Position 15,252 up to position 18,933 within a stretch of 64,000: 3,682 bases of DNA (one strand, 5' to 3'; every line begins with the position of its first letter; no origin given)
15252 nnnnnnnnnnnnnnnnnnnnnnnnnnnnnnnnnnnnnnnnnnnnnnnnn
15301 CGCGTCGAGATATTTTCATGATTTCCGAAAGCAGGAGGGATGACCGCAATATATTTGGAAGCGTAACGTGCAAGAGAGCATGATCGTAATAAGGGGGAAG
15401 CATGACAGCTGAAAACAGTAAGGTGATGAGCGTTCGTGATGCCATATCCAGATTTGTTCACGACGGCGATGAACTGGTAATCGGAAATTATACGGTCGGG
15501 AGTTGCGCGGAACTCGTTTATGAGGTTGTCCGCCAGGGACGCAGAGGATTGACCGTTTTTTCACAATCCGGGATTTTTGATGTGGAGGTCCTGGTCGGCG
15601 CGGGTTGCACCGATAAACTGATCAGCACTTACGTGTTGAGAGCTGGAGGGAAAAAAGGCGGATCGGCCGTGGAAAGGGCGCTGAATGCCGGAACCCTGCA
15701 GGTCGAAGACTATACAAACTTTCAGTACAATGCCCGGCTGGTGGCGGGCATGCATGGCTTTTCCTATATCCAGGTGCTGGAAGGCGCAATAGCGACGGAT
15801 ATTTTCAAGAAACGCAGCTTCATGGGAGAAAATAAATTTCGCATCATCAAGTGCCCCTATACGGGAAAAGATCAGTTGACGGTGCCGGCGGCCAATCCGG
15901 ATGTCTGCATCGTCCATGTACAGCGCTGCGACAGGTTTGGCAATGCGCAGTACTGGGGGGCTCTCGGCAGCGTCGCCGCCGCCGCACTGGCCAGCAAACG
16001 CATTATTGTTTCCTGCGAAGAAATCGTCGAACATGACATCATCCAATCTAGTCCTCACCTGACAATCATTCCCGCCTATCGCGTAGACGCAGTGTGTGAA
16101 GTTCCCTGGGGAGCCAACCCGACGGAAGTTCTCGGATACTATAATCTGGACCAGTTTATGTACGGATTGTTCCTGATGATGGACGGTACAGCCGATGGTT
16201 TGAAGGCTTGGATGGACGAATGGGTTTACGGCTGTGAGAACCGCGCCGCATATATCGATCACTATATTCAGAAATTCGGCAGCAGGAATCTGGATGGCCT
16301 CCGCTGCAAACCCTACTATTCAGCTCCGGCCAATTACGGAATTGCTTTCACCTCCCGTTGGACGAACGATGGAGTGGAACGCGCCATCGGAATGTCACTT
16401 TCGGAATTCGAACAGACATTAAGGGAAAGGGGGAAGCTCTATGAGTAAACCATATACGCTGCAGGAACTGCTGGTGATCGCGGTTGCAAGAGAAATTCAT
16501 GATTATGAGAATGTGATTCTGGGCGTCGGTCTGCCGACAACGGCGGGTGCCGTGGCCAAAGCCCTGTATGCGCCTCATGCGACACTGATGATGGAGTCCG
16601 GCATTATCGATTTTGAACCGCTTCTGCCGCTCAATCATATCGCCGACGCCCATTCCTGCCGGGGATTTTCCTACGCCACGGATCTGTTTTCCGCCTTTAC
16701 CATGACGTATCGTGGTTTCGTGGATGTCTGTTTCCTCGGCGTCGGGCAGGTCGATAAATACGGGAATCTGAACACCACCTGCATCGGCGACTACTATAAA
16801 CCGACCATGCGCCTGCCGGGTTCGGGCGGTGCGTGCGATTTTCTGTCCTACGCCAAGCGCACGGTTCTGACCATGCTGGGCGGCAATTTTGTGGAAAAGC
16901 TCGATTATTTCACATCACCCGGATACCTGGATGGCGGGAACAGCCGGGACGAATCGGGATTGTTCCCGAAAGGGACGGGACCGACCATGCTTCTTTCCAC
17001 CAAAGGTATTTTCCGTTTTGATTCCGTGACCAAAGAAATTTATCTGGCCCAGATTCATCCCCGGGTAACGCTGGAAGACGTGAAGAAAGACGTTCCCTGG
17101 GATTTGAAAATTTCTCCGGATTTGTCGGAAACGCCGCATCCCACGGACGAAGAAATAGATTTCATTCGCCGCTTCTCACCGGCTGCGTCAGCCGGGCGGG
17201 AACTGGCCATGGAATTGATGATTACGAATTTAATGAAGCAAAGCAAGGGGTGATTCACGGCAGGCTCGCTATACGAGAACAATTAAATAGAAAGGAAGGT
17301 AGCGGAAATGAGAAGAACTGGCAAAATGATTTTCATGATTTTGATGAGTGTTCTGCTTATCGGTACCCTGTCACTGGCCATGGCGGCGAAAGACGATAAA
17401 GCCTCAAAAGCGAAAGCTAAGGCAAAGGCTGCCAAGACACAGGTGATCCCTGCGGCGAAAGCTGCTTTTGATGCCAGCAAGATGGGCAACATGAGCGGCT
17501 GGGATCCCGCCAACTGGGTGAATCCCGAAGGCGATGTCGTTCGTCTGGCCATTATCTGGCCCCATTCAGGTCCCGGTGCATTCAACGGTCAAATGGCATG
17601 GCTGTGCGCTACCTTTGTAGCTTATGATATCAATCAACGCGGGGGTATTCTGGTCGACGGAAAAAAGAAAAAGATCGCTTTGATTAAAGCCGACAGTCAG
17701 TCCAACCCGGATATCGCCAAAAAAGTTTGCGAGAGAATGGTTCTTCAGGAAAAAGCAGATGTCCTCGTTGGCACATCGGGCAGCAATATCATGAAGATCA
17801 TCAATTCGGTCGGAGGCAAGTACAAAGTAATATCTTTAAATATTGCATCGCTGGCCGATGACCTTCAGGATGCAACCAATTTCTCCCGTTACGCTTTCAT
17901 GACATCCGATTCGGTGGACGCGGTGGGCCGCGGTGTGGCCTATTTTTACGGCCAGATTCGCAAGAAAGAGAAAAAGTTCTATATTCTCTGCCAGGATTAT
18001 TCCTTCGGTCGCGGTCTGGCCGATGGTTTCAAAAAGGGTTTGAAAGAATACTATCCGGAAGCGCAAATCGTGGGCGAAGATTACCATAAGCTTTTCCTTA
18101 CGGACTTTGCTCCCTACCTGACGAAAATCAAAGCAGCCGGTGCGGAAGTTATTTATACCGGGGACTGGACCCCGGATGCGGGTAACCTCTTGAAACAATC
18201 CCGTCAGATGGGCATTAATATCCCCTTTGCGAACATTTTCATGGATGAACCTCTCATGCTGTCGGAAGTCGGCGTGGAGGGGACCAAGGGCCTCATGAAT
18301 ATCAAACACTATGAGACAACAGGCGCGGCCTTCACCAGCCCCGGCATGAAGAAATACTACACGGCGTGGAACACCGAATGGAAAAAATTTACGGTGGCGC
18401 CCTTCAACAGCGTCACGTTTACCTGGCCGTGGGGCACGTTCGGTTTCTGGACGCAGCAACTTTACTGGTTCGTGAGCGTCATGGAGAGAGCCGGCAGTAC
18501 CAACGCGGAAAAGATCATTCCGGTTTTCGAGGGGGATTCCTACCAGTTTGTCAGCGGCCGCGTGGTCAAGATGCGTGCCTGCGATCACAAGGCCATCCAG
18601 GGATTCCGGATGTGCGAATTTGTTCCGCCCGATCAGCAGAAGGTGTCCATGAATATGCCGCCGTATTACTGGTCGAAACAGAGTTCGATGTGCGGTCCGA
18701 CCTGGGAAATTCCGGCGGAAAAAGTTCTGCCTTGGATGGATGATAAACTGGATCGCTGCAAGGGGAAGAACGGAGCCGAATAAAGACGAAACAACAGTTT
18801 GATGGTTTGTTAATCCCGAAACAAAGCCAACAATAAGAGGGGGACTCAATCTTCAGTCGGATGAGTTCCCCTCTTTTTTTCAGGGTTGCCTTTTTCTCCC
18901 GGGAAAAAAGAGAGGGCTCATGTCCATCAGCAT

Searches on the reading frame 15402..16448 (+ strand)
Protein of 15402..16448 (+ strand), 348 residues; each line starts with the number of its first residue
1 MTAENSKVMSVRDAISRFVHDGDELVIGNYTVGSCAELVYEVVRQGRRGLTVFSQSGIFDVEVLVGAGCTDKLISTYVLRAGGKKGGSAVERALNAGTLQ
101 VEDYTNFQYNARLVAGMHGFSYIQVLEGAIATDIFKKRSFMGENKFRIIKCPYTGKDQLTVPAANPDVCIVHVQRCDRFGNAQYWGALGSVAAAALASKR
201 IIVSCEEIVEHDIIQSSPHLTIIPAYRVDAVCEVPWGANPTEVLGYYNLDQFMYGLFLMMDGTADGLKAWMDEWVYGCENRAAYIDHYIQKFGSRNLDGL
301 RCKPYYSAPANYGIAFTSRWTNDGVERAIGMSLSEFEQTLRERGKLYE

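Call 4: search_protein_families(library=pfam, proteins=[window:15402-16448:+])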
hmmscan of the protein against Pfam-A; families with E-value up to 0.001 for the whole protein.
window:15402-16448:+ (348 aa): 1 family
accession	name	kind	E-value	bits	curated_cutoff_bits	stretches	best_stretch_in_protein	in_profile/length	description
PF01144.29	CoA_trans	-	2.9e-21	76.3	23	1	9-233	2-216/217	Coenzyme A transferase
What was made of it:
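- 15402..17253 (+): CoA-transferase subunits A (15402-16448) and B (16441-17253) of locus A. PF01144 (call 4).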

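Call 14: find_related_loci(query=window:15402-16448:+, collection=metagenome_contigs, flank=10000)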
Query window:15402-16448:+ (348 aa) in metagenome_contigs; peptide patterns used: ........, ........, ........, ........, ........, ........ (x = any residue, [..] = any of these).
276 stretches matched a pattern; 214 encode a relative of the query (tblastn E <= 1e-3); the best 80 are kept; 80 distinct loci.
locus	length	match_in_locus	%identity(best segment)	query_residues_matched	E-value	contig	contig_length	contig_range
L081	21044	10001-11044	91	1-348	0e+0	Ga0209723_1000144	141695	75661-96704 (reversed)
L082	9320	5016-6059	90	1-348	0e+0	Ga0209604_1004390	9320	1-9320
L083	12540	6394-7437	90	1-348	0e+0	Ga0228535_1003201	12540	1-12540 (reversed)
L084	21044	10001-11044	90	1-348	0e+0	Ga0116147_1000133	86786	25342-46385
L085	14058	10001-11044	89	1-348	0e+0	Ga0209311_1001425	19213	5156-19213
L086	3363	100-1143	84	1-348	0e+0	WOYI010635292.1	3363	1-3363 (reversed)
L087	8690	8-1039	85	5-348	0e+0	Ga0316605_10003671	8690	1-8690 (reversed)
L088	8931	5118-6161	84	1-348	0e+0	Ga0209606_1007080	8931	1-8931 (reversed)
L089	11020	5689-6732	84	1-348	0e+0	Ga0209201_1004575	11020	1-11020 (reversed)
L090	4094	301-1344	83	1-348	0e+0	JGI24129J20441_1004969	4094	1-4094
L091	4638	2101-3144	83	1-348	0e+0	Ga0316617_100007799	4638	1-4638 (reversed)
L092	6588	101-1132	84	5-348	0e+0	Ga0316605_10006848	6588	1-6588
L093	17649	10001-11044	82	1-348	0e+0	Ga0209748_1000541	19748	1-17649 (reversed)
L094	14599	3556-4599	90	1-348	0e+0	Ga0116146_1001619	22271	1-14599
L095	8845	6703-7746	80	1-348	0e+0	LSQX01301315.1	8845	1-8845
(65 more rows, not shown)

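Call 27: find_homologous_proteins(query=window:15402-16448:+, max_evalue=1e-150)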
Query window:15402-16448:+ (348 aa): 392 proteins with E <= 1e-150 among 8000 candidates; the best 120 are listed.
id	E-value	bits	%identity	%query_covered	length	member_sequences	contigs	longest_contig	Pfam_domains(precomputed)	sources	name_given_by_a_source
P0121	2.2e-216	735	89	100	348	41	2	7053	PF01144.30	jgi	jgi:glutaconate CoA-transferase subunit A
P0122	1.4e-214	729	89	100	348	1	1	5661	PF01144.30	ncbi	-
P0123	6.4e-207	704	85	100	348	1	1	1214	PF01144.30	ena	-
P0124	4.6e-202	688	82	100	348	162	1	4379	PF01144.30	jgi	jgi:glutaconate CoA-transferase subunit A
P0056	4.4e-201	685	84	99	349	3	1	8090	PF01144.30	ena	-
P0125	3.2e-200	682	81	100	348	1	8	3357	PF01144.30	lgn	-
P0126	3.3e-200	682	81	100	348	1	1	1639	PF01144.30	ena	-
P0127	6.4e-200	681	81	100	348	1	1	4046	PF01144.30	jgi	jgi:glutaconate CoA-transferase, subunit A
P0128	8.2e-200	681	80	100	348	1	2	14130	PF01144.30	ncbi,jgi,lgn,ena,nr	ncbi:MAG: CoA transferase subunit A [Smithella sp.]|jgi:glutaconate CoA-transferase subunit A|nr:CoA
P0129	8.4e-200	681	80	100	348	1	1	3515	PF01144.30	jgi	jgi:glutaconate CoA-transferase subunit A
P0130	1.3e-199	680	80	100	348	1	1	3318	PF01144.30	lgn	-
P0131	2.1e-199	680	81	100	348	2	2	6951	PF01144.30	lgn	-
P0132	2.9e-199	679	80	100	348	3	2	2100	PF01144.30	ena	-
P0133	5.9e-199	678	80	100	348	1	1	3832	PF01144.30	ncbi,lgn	-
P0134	2.3e-198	676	81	100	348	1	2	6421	PF01144.30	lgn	-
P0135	2.6e-198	676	80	100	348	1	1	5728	PF01144.30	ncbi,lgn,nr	ncbi:MAG: hypothetical protein PHN75_08540 [Syntrophales bacterium]|nr:hypothetical protein [Syntrop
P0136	1.3e-196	670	80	100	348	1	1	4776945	PF01144.30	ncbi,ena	-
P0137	1.3e-195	667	79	100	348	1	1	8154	PF01144.30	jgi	jgi:glutaconate CoA-transferase subunit A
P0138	1.4e-195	667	79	100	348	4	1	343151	PF01144.30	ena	-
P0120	1.8e-195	667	80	100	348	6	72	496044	PF01144.30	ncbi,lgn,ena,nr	ncbi:MAG TPA: CoA-transferase [Smithellaceae bacterium]|nr:CoA-transferase [Smithellaceae bacterium]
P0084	4.7e-195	665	80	100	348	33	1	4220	PF01144.30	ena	-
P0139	8.9e-195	664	80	100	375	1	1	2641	PF01144.30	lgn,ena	-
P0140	1.5e-194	664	80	99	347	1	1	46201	PF01144.30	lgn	-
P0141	1.9e-194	663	78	100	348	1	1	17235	PF01144.30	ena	-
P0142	3.4e-194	662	80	100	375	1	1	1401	PF01144.30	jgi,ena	-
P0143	1.3e-193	660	79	100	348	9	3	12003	PF01144.30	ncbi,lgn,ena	-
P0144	4.0e-193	659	79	100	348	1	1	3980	PF01144.30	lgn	-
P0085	3.1e-192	656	78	100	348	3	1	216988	PF01144.30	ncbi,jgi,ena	-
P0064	5.0e-191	652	77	100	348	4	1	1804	PF01144.30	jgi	jgi:glutaconate CoA-transferase subunit A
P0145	7.4e-191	651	78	100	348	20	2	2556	PF01144.30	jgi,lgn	jgi:glutaconate CoA-transferase subunit A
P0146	8.0e-191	651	80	100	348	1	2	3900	PF01144.30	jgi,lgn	jgi:glutaconate CoA-transferase subunit A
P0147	1.1e-190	651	80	100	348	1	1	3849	PF01144.30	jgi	jgi:glutaconate CoA-transferase, subunit A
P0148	6.8e-190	648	80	100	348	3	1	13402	PF01144.30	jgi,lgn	jgi:glutaconate CoA-transferase subunit A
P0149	1.0e-189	648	78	100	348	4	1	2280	PF01144.30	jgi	jgi:glutaconate CoA-transferase subunit A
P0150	1.4e-189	647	78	100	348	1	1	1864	PF01144.30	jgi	-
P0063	1.8e-189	647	79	100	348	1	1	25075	PF01144.30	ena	-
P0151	1.8e-189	647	78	100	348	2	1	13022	PF01144.30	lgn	-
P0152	3.7e-189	646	78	100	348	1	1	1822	PF01144.30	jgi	jgi:glutaconate CoA-transferase subunit A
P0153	5.0e-189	645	79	100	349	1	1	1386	PF01144.30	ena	-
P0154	8.7e-189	645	78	99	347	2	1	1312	PF01144.30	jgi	-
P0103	9.4e-189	644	77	100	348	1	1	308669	PF01144.30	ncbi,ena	-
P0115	1.4e-188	644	78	100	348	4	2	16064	PF01144.30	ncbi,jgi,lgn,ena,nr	ncbi:MAG: hypothetical protein KKA41_13135 [Proteobacteria bacterium]|nr:hypothetical protein [Pseud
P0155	3.8e-188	642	77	100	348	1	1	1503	PF01144.30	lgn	-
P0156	4.1e-188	642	78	99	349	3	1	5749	PF01144.30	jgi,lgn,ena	-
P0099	4.5e-188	642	77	100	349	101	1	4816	PF01144.30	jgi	jgi:glutaconate CoA-transferase subunit A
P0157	4.9e-188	642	77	100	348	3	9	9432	PF01144.30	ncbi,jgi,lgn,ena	-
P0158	6.2e-188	642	77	100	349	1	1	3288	PF01144.30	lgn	-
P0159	8.2e-188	641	78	100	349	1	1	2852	PF01144.30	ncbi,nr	ncbi:MAG: CoA transferase subunit A [Syntrophobacterales bacterium]|nr:MAG: CoA transferase subunit 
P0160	1.3e-187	641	77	99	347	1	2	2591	PF01144.30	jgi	jgi:glutaconate CoA-transferase subunit A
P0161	1.6e-187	640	76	100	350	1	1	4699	PF01144.30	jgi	jgi:glutaconate CoA-transferase, subunit A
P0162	2.0e-187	640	78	100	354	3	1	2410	PF01144.30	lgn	-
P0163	2.7e-187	640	77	100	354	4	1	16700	PF01144.30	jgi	jgi:glutaconate CoA-transferase subunit A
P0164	2.7e-187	640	78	99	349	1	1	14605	PF01144.30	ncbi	-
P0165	4.9e-187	639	78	100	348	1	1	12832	PF01144.30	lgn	-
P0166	7.1e-187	638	77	100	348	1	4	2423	PF01144.30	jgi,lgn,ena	-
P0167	1.2e-186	638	77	99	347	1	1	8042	PF01144.30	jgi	jgi:glutaconate CoA-transferase, subunit A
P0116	1.9e-186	637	78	98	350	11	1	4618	PF01144.30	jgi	jgi:glutaconate CoA-transferase subunit A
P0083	2.3e-186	637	77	100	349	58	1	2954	PF01144.30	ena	-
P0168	3.0e-186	636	78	100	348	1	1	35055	PF01144.30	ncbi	ncbi:MAG: CoA-transferase [Smithellaceae bacterium]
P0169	3.3e-185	633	77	100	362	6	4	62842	PF01144.30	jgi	jgi:glutaconate CoA-transferase subunit A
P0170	9.6e-185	631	77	100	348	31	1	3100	PF01144.30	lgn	-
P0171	1.2e-184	631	75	100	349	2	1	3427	PF01144.30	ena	-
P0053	1.3e-184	631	77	99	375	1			PF01144.30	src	-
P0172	1.7e-184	631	76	100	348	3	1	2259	PF01144.30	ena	-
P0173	2.9e-184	630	76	100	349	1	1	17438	PF01144.30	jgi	jgi:glutaconate CoA-transferase, subunit A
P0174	3.6e-184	629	76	100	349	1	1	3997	PF01144.30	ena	-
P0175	3.7e-184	629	76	100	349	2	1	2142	PF01144.30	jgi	jgi:glutaconate CoA-transferase, subunit A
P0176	4.1e-184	629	78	100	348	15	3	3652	PF01144.30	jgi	-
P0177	1.8e-183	627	77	98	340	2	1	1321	PF01144.30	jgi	-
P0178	2.0e-183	627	77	99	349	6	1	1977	PF01144.30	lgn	-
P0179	2.0e-183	627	77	100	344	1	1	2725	PF01144.30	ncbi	-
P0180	2.2e-183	627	77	100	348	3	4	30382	PF01144.30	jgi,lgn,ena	-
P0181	3.0e-183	626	75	100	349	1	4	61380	PF01144.30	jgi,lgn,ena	-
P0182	5.5e-183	626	77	100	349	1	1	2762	PF01144.30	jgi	jgi:glutaconate CoA-transferase, subunit A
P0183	5.7e-183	625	75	100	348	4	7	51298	PF01144.30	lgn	-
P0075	8.0e-183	625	75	99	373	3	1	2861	PF01144.30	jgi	jgi:glutaconate CoA-transferase, subunit A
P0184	8.1e-183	625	75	100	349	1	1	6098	PF01144.30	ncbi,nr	ncbi:MAG: CoA transferase subunit A [Deltaproteobacteria bacterium]|nr:CoA transferase subunit A [De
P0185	8.2e-183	625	76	98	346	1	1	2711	PF01144.30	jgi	-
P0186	8.4e-183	625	76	100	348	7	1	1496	PF01144.30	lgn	-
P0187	1.0e-182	625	74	100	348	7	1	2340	PF01144.30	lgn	-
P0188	1.6e-182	624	75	100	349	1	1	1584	PF01144.30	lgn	-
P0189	1.7e-182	624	75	99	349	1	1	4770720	PF01144.30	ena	-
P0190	2.6e-182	623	75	100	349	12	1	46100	PF01144.30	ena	-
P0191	3.8e-182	623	74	100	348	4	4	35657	PF01144.30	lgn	-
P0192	6.3e-182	622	74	100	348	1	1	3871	PF01144.30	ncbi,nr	ncbi:MAG: hypothetical protein PHY31_07620 [Smithellaceae bacterium]|nr:hypothetical protein [Smithe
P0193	6.5e-182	622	76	100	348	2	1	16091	PF01144.30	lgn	-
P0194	8.3e-182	622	76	100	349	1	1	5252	PF01144.30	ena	-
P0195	9.6e-182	621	75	100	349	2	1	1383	PF01144.30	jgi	jgi:glutaconate CoA-transferase, subunit A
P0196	1.2e-181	621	74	100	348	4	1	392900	PF01144.30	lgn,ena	-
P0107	1.5e-181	621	75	99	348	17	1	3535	PF01144.30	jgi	jgi:glutaconate CoA-transferase subunit A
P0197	2.4e-181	620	76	100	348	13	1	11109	PF01144.30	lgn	-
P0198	4.6e-181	619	75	100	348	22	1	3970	PF01144.30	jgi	jgi:glutaconate CoA-transferase subunit A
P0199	7.1e-181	619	75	100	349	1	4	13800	PF01144.30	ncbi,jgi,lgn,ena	-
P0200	7.6e-181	618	75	100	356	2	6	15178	PF01144.30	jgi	jgi:glutaconate CoA-transferase subunit A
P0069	9.4e-181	618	76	100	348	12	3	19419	PF01144.30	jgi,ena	jgi:glutaconate CoA-transferase subunit A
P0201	1.1e-180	618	74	100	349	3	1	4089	PF01144.30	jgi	-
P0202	1.2e-180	618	75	100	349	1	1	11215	PF01144.30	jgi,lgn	-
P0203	1.7e-180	617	75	99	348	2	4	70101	PF01144.30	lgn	-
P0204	1.8e-180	617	75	100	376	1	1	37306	PF01144.30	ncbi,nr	ncbi:MAG: CoA transferase subunit A [Deltaproteobacteria bacterium]|nr:CoA transferase subunit A [De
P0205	2.7e-180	617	74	100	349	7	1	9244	PF01144.30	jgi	jgi:glutaconate CoA-transferase subunit A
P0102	3.2e-180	616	74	100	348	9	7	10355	PF01144.30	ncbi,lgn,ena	-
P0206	3.5e-180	616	74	100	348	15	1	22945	PF01144.30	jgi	-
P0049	4.0e-180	616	74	100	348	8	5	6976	PF01144.30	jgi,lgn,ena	-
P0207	4.6e-180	616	74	100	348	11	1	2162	PF01144.30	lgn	-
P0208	7.4e-180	615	74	100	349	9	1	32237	PF01144.30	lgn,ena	-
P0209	8.4e-180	615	76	95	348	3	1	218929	PF01144.30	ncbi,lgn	-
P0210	1.0e-179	615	73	100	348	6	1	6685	PF01144.30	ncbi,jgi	ncbi:MAG: CoA-transferase [Syntrophales bacterium]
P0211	1.4e-179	614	75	100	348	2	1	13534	PF01144.30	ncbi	-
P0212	1.5e-179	614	74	100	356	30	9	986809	PF01144.30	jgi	jgi:glutaconate CoA-transferase subunit A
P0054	2.5e-179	613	74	99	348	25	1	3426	PF01144.30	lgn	-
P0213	5.7e-179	612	74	100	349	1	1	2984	PF01144.30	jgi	jgi:glutaconate CoA-transferase subunit A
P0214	7.3e-179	612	72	100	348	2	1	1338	PF01144.30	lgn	-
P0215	7.3e-179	612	75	99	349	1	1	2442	PF01144.30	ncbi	-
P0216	9.3e-179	612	73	100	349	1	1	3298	PF01144.30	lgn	-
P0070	1.3e-178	611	73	100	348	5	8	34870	PF01144.30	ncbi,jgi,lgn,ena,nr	ncbi:MAG TPA: CoA-transferase [Deltaproteobacteria bacterium]|jgi:glutaconate CoA-transferase subuni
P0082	1.8e-178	611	74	100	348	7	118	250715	PF01144.30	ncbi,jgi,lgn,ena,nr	ncbi:MAG: 3-oxoadipate CoA-transferase subunit A [Deltaproteobacteria bacterium ADurb.BinA179]|jgi:g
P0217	2.0e-178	611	74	100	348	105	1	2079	PF01144.30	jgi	jgi:glutaconate CoA-transferase subunit A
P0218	3.0e-178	610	74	100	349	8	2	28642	PF01144.30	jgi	-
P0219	3.9e-178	610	74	100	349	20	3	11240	PF01144.30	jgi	-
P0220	5.6e-178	609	77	98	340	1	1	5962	PF01144.30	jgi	jgi:glutaconate CoA-transferase, subunit A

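Call 28: find_encoding_contigs(protein=P0136, flank=10000, max_places=2)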
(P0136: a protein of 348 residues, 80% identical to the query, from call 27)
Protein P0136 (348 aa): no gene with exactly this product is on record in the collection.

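Call 29: find_encoding_contigs(protein=P0189, flank=10000, max_places=2)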
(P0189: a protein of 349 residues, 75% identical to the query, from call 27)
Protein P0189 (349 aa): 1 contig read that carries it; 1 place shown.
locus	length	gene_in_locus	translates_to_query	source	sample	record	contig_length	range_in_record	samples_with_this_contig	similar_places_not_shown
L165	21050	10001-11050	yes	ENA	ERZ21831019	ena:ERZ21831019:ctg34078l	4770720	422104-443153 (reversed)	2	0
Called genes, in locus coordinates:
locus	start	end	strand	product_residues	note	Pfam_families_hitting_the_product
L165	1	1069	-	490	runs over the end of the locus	PF11794:HpaB_N, PF03241:HpaB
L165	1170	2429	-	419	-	PF13458:Peripla_BP_6, PF13433:Peripla_BP_5, PF01094:ANF_receptor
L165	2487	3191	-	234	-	PF00005:ABC_tran, PF13304:AAA_21 (faint)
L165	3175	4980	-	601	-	PF02653:BPD_transp_2, PF00005:ABC_tran, PF13304:AAA_21 (faint), PF12399:BCA_ABC_TP_C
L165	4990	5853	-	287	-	PF02653:BPD_transp_2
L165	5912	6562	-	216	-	PF00392:GntR, PF07729:FCD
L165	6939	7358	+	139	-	-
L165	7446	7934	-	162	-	PF00293:NUDIX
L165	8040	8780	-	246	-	PF02463:SMC_N (faint), PF13476:AAA_23, PF13175:AAA_15 (weak), PF13304:AAA_21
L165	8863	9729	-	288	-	PF00246:Peptidase_M14, PF24827:AstE_AspA_cat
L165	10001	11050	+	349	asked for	PF01144:CoA_trans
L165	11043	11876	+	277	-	PF01144:CoA_trans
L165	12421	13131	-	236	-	PF00005:ABC_tran, PF13304:AAA_21 (faint)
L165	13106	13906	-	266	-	PF00005:ABC_tran, PF12399:BCA_ABC_TP_C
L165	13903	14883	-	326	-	PF02653:BPD_transp_2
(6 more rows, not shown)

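Call 48: search_protein_families(library=ncbifam, proteins=[window:15402-16448:+])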
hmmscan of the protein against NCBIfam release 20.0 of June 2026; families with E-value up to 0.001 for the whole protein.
window:15402-16448:+ (348 aa): 2 families
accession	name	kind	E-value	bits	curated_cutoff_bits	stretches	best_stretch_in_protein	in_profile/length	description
NF007394.0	PRK09920.1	equivalog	2.1e-07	30.8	315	1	6-231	3-213/219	acetate CoA-transferase subunit alpha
TIGR02429.1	pcaI_scoA_fam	subfamily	4.4e-07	29.5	128.5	1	8-233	6-218/222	3-oxoacid CoA-transferase subunit A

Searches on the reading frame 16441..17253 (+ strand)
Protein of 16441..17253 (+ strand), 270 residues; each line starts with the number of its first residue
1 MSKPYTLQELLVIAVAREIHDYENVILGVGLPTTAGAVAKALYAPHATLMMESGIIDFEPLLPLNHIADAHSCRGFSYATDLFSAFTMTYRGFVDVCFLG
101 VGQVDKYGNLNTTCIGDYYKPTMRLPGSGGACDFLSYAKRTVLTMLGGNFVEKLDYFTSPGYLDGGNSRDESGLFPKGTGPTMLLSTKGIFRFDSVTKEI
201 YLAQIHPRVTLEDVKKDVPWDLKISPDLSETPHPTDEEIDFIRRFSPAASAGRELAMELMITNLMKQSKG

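Call 4: search_protein_families(library=pfam, proteins=[window:16441-17253:+])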
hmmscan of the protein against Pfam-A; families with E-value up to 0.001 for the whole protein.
window:16441-17253:+ (270 aa): 1 family
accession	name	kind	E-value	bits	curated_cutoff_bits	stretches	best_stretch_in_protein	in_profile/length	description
PF01144.29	CoA_trans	-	1.3e-21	77.4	23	1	13-216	6-216/217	Coenzyme A transferase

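Call 48: search_protein_families(library=ncbifam, proteins=[window:16441-17253:+])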
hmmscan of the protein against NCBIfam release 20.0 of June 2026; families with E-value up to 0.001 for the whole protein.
window:16441-17253:+ (270 aa): 1 family
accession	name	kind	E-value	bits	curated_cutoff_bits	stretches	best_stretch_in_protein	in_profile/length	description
TIGR02428.1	pcaJ_scoB_fam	subfamily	3.5e-11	42.9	243.55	1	11-145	6-141/207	3-oxoacid CoA-transferase subunit B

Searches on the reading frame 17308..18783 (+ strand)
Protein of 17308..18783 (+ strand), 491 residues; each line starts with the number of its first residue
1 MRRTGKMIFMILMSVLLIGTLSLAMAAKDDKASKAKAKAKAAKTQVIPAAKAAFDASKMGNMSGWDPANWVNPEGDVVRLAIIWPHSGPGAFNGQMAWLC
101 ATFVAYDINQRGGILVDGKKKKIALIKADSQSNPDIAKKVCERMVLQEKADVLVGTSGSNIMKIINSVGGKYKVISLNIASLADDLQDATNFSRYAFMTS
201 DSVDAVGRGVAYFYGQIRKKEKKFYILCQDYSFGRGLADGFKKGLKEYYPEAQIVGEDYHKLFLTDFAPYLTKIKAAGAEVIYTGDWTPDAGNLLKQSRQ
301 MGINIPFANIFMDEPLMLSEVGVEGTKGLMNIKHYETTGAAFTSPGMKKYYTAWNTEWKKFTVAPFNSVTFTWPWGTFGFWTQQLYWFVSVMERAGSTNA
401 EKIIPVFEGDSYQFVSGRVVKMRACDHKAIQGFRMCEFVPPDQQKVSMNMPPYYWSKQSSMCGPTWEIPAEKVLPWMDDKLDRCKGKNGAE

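Call 4: search_protein_families(library=pfam, proteins=[window:17308-18783:+])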
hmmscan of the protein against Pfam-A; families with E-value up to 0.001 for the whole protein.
window:17308-18783:+ (491 aa): 3 families
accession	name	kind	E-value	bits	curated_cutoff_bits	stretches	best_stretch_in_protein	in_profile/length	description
PF13458.12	Peripla_BP_6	-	3.2e-49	168.9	31.7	1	78-437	2-337/343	Periplasmic binding protein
PF13433.12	Peripla_BP_5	-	3.9e-11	43.1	27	1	79-436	2-334/363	Periplasmic binding protein domain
PF01094.35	ANF_receptor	-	4.2e-05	23.2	25.4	1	107-207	12-111/353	Receptor family ligand binding region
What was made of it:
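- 17308..18783 (+): Binding protein of locus A (Peripla_BP_6). Call 4.
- On HAAT-family ABC importer core (TC 3.A.1.4, LivHMGF/BraDEFG-like): Three PF13458 proteins, at 17308-18783, 41836-43440 and 43539-45002 (call 4).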

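Call 48: search_protein_families(library=ncbifam, proteins=[window:17308-18783:+])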
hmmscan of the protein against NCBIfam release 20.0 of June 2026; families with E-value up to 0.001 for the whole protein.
window:17308-18783:+ (491 aa): 3 families
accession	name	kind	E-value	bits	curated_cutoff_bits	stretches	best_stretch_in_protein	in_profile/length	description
NF011933.0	PRK15404.1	subfamily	9.2e-17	61.1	477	1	76-308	25-247/370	high-affinity branched-chain amino acid ABC transporter substrate-binding protein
TIGR03407.1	urea_ABC_UrtA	exception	1.8e-13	50.1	492.75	1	103-437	26-338/361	urea ABC transporter substrate-binding protein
TIGR03669.1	urea_ABC_arch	equivalog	2.7e-13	49.7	494.8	1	79-308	2-218/375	urea ABC transporter substrate-binding protein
